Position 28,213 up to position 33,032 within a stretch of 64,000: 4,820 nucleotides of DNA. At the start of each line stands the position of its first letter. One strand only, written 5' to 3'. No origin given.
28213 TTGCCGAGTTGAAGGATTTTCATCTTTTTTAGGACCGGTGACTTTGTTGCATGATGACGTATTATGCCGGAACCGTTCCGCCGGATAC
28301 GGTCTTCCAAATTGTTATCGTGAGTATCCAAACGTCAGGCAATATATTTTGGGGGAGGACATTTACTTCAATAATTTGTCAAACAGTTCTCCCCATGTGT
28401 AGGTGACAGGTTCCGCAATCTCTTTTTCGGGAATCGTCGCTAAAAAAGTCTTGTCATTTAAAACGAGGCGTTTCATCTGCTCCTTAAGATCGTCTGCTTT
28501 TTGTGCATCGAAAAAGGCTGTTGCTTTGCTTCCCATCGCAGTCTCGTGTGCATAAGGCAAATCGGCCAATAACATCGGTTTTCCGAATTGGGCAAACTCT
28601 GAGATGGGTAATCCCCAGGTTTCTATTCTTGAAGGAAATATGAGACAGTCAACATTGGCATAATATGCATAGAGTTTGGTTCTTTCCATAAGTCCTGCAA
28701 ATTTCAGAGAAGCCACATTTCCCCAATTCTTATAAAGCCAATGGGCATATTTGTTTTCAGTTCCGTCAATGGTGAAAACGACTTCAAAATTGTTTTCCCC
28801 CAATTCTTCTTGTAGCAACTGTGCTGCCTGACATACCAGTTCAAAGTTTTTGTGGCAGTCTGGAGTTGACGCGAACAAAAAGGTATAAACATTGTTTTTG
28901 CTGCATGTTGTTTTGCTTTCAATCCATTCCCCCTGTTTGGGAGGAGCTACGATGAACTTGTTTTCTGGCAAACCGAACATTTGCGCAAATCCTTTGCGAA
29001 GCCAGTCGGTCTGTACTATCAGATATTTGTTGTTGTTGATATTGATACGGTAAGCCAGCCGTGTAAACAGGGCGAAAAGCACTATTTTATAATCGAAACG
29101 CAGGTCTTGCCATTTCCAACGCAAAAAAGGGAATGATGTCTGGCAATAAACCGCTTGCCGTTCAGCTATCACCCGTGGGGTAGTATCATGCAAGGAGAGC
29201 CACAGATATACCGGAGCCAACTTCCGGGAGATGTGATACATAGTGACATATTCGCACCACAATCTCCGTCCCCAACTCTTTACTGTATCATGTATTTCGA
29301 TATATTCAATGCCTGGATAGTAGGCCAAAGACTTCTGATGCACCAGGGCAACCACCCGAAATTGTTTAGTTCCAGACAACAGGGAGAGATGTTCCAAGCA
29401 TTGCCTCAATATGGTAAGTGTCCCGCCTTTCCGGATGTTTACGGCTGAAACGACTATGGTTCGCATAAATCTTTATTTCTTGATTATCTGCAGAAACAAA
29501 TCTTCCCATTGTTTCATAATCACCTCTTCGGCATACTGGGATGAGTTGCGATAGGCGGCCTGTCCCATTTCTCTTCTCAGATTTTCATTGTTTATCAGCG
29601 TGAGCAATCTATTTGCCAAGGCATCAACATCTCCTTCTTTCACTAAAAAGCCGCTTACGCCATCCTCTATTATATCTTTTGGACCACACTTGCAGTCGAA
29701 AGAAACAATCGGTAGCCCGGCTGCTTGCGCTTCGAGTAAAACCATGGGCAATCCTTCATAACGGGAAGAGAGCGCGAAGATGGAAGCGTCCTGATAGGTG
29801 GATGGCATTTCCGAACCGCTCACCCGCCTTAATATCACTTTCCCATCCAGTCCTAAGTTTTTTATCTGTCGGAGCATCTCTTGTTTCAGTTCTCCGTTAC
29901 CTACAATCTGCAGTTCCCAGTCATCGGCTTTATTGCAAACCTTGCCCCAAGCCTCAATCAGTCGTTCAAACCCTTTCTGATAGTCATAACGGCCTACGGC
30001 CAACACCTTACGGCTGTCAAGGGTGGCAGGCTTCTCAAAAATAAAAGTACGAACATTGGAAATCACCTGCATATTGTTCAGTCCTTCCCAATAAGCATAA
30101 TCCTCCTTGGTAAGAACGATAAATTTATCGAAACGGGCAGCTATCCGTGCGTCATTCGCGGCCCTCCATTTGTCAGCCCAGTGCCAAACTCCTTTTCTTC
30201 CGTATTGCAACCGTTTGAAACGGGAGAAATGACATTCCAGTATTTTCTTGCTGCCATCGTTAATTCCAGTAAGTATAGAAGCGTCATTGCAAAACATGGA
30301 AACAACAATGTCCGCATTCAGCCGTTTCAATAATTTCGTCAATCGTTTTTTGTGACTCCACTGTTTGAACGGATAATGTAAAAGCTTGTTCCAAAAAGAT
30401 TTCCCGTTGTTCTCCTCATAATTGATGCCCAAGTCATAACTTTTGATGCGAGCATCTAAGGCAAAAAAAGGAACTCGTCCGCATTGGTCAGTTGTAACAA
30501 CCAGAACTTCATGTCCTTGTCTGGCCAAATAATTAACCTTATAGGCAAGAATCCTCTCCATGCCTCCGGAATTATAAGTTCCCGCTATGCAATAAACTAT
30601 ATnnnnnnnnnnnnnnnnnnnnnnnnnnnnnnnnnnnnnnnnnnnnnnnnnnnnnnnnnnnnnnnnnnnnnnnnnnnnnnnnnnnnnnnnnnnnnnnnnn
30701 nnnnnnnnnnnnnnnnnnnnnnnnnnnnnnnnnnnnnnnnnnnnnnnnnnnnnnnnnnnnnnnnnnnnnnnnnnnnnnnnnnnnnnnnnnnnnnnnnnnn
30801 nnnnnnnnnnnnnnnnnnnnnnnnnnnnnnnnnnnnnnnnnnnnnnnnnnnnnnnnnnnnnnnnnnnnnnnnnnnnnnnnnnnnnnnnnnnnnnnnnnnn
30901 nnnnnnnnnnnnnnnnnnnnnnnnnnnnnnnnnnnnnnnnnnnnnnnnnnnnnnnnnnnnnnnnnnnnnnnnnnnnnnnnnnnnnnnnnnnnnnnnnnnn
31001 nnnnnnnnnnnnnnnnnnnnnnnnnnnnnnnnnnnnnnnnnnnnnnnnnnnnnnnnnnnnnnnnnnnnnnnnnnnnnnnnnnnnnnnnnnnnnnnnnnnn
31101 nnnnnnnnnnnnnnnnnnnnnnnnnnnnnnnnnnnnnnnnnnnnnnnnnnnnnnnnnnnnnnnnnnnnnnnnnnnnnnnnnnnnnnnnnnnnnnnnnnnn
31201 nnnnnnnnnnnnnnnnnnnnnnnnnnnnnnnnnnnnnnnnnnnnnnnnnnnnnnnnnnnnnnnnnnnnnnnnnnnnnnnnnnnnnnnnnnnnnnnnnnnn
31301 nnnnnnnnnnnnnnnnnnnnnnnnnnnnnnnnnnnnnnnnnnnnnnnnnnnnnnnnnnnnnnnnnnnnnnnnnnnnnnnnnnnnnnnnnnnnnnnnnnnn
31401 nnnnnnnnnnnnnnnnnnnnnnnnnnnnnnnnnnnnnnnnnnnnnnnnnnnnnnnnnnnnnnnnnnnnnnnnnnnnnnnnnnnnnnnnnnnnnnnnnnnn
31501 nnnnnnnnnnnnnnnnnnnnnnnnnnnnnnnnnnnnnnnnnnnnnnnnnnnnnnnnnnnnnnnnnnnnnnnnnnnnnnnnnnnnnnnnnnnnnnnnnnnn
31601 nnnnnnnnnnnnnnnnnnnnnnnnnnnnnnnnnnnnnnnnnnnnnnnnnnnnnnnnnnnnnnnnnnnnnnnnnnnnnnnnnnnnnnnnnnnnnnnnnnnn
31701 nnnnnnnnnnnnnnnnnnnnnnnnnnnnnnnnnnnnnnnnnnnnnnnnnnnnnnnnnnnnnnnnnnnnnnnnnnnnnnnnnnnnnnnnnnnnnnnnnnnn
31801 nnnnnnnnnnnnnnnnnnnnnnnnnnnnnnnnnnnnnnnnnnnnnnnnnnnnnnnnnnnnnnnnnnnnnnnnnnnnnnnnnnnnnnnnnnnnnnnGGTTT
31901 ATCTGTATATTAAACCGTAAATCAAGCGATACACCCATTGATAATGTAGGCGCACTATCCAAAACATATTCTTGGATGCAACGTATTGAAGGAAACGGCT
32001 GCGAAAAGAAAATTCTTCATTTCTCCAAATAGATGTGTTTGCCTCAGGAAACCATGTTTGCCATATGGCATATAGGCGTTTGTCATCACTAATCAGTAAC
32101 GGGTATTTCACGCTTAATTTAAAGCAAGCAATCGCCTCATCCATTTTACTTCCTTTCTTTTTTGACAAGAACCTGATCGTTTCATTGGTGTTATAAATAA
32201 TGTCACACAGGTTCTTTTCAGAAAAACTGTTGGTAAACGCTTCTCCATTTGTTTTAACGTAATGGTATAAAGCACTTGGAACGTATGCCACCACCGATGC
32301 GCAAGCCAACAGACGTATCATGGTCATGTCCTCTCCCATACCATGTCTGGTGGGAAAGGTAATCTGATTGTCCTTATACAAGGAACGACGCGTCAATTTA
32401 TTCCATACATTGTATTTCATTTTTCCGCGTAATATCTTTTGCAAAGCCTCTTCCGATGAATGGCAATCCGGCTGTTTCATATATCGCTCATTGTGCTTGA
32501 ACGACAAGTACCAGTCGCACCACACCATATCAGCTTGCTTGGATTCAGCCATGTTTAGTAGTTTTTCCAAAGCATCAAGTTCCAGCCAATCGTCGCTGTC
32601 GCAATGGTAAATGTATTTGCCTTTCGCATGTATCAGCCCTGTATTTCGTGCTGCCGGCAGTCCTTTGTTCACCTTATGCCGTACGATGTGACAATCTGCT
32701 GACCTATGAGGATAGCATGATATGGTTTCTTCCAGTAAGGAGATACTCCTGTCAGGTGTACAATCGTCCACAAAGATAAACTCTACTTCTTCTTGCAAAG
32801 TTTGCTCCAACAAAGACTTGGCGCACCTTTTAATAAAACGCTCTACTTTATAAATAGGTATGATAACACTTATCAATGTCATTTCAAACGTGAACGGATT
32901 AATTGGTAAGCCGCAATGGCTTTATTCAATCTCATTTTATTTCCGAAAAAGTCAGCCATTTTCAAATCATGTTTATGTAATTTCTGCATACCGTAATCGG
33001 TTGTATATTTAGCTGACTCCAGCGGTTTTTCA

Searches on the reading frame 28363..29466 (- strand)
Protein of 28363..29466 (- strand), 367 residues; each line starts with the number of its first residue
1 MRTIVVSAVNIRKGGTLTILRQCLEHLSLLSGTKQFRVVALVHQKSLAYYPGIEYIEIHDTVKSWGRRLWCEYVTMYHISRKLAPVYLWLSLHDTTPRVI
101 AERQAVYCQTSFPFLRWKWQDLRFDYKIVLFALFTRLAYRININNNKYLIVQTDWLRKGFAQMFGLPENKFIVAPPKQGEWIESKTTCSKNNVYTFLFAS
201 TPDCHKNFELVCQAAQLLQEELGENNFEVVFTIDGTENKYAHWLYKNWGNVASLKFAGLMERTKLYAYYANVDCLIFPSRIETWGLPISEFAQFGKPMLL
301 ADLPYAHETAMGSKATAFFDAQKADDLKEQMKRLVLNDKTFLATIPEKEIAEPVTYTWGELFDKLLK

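Call 53: search_protein_families(library=pfam, proteins=[window:28363-29466:-], max_evalue=0.00001)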
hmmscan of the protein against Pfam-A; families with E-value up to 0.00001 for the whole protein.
window:28363-29466:- (367 aa): 2 families
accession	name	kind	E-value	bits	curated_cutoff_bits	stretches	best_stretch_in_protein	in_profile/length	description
PF00534.26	Glycos_transf_1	-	6.8e-15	55.5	26.4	1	190-339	12-160/172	Glycosyl transferases group 1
PF13692.12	Glyco_trans_1_4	-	1.1e-10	42.3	27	1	197-335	5-140/142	Glycosyl transferases group 1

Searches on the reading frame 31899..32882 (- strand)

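Call 53: search_protein_families(library=pfam, proteins=[window:31899-32882:-], max_evalue=0.00001)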
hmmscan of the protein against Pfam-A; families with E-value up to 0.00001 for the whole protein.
window:31899-32882:- (327 aa): 3 families
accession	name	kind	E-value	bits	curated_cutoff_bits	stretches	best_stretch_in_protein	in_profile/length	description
PF00535.33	Glycos_transf_2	-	4.6e-31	108.4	23.3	1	5-168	1-145/168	Glycosyl transferase family 2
PF10111.15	Glyco_tranf_2_2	-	6.4e-13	49.2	27.3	1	5-151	1-151/276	Glycosyltransferase like family 2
PF13641.12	Glyco_tranf_2_3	-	4.1e-07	30.7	27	1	4-208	3-211/230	Glycosyltransferase like family 2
